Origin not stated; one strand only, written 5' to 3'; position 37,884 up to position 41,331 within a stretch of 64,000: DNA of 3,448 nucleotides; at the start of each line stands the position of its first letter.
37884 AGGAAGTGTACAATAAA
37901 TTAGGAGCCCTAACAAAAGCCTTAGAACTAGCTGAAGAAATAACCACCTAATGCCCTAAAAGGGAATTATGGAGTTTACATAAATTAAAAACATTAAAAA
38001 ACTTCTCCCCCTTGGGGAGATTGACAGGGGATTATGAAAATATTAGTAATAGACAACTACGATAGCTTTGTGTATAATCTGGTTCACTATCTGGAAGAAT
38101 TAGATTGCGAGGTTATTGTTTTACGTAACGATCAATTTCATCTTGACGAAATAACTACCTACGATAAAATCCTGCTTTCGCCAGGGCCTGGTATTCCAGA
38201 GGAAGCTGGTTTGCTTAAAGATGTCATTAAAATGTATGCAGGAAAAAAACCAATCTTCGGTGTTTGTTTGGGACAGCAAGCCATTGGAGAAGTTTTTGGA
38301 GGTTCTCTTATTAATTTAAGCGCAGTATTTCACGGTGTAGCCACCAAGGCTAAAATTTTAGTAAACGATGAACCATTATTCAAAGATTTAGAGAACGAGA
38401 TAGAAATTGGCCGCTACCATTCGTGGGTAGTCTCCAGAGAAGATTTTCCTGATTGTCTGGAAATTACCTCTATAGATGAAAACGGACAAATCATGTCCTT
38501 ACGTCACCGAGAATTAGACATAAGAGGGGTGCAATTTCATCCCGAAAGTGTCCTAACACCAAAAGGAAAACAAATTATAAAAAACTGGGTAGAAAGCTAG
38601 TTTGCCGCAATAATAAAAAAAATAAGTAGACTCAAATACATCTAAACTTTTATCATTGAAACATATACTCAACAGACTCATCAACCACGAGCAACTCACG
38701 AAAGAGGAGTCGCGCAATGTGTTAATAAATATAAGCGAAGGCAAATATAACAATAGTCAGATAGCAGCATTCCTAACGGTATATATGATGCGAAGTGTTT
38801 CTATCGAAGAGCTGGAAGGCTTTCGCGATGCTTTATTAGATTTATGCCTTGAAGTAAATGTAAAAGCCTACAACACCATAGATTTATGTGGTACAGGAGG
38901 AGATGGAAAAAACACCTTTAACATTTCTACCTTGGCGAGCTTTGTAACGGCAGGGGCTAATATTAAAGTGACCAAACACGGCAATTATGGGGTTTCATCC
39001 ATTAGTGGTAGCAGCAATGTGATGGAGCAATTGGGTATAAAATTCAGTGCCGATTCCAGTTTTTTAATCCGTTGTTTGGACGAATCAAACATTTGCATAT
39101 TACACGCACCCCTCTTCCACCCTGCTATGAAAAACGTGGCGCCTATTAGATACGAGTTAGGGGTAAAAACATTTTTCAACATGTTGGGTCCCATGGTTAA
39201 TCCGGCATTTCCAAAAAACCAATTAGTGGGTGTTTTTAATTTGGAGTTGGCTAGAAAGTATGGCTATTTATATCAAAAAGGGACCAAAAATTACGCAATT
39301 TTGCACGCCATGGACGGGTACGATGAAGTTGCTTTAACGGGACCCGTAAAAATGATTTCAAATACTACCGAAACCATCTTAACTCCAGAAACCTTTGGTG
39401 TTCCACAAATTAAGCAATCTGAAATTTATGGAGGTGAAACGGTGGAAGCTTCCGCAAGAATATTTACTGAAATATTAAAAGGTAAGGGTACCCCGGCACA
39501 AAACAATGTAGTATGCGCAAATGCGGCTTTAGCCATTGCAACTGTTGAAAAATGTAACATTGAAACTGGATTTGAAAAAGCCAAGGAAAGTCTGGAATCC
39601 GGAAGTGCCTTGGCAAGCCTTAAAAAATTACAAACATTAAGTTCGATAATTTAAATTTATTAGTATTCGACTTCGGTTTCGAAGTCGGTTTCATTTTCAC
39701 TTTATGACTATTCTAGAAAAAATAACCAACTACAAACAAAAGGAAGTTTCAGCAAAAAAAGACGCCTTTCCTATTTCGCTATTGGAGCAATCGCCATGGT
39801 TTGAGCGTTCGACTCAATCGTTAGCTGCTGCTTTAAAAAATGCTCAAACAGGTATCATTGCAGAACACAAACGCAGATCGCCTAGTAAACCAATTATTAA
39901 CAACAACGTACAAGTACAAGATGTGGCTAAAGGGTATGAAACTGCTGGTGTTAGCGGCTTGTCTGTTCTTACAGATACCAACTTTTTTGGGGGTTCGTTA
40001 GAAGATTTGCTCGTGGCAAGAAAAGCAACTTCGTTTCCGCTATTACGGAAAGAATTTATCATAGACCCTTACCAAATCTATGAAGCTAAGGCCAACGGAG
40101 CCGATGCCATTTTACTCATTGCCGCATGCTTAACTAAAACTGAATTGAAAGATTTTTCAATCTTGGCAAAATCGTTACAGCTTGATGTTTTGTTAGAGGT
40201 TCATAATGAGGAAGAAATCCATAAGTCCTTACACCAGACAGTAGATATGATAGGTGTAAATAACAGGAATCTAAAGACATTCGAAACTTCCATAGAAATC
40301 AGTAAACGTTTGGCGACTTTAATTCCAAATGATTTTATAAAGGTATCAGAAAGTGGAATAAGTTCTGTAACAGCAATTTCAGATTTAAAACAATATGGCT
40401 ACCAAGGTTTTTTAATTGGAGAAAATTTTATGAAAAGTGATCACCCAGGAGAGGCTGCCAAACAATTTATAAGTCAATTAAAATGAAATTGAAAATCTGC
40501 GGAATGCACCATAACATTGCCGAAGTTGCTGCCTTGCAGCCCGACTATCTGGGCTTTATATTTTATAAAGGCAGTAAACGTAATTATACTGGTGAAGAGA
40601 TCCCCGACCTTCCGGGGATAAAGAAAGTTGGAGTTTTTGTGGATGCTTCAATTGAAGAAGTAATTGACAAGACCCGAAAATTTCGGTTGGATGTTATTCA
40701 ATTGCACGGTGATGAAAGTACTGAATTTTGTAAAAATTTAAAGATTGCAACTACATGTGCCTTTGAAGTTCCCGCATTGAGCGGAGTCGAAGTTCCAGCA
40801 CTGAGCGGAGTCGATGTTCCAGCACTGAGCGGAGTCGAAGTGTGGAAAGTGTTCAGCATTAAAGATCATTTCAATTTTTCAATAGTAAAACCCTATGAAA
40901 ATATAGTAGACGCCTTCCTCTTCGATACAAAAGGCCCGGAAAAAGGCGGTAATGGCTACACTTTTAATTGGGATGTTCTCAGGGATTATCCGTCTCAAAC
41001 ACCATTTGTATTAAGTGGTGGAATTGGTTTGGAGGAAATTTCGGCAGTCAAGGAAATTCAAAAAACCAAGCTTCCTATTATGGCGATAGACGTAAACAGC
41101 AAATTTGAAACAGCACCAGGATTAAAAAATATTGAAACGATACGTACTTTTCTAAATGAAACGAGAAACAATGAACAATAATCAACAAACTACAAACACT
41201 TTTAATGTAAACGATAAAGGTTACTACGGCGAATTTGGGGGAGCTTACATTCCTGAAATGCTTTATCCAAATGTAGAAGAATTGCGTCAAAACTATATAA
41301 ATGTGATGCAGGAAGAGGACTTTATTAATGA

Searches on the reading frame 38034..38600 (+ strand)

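Call 23: search_protein_families(library=pfam, proteins=[window:38034-38600:+], max_evalue=0.0001)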
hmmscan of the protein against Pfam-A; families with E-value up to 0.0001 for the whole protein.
window:38034-38600:+ (188 aa): 2 families
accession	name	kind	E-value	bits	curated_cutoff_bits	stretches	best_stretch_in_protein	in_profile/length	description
PF00117.34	GATase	-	7.1e-52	176.3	22.8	1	4-186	1-187/190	Glutamine amidotransferase class-I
PF07722.19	Peptidase_C26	-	4.8e-09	36.7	20.5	1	66-171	100-219/219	Peptidase C26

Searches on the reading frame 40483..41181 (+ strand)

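Call 23: search_protein_families(library=pfam, proteins=[window:40483-41181:+], max_evalue=0.0001)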
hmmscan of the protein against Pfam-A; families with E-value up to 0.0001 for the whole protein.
window:40483-41181:+ (232 aa): 1 family
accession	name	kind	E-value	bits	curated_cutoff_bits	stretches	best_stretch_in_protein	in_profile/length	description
PF00697.28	PRAI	-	3.9e-31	108.7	22.7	2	117-225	92-192/193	N-(5'phosphoribosyl)anthranilate (PRA) isomerase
